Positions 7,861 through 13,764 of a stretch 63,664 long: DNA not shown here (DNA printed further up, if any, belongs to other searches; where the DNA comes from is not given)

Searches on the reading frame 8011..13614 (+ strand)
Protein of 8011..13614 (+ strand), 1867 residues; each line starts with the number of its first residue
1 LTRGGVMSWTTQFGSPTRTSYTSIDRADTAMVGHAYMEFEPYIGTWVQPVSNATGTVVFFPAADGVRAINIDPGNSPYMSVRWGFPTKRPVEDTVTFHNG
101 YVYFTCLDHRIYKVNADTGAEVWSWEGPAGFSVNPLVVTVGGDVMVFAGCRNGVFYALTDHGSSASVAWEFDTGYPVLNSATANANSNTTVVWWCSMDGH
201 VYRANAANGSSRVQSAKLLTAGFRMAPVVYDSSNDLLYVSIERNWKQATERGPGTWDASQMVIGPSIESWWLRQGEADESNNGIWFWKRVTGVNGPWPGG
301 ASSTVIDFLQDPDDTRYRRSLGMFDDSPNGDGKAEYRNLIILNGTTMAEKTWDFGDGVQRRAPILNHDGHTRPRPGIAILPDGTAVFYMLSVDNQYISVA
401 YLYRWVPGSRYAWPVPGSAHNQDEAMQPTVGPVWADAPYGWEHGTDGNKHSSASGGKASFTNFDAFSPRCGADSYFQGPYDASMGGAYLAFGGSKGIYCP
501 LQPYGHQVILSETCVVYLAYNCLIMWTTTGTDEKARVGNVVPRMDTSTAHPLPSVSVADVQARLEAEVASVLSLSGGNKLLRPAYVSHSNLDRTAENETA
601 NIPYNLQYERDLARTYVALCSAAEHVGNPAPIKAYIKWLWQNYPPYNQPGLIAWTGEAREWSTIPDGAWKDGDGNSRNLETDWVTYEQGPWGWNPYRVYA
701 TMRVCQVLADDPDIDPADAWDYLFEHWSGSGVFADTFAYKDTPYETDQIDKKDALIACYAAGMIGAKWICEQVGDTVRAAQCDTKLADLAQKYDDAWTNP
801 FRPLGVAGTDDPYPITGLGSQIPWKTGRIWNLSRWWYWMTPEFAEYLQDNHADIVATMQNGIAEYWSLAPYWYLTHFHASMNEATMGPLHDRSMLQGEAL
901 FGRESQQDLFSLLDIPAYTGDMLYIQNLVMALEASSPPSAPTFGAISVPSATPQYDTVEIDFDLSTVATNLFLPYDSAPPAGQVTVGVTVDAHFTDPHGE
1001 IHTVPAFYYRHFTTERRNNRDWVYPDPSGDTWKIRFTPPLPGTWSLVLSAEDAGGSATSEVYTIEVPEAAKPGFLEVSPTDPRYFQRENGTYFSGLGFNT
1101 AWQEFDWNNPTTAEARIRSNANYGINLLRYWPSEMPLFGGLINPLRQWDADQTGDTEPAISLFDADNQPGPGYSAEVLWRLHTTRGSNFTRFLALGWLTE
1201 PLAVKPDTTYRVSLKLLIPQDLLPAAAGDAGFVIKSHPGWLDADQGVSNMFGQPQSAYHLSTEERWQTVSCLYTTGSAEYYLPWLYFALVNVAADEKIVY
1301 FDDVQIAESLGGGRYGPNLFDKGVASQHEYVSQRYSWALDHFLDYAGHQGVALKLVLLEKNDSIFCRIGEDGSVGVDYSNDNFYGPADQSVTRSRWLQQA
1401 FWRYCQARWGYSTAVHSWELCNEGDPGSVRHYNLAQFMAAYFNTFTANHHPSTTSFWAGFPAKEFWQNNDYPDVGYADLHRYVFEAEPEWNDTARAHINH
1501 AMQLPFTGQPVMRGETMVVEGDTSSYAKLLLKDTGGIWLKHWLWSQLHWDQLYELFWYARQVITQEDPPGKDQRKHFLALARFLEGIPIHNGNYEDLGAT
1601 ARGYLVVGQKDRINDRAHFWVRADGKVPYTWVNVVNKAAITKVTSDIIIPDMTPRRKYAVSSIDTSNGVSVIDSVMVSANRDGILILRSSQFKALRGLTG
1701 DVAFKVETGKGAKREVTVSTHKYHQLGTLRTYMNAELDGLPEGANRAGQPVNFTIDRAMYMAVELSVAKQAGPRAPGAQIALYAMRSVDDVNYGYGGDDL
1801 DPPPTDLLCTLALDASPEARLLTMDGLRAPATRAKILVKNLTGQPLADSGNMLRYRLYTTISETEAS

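Call 8: search_protein_families(library=ncbifam, proteins=[window:8011-13614:+], max_evalue=0.0001)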
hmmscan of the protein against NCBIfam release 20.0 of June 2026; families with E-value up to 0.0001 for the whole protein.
window:8011-13614:+ (1867 aa): 0 families

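Call 22: search_protein_families(library=pfam, proteins=[window:8011-13614:+], max_evalue=0.001)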
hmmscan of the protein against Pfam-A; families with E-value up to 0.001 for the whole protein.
window:8011-13614:+ (1867 aa): 3 families
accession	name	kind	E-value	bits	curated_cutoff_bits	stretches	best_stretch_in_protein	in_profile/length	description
PF13570.13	Beta-prop_ACSF4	-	4.1e-12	46.6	133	1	49-232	139-313/329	Beta-alanine-activating enzyme, beta-propeller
PF16586.11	DUF5060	-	3.8e-05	24.3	27.2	1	986-1045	23-64/70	Domain of unknown function (DUF5060)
PF13360.13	PQQ_2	-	4.7e-05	23.6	27.6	1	81-215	15-144/233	Outer membrane protein assembly factor BamB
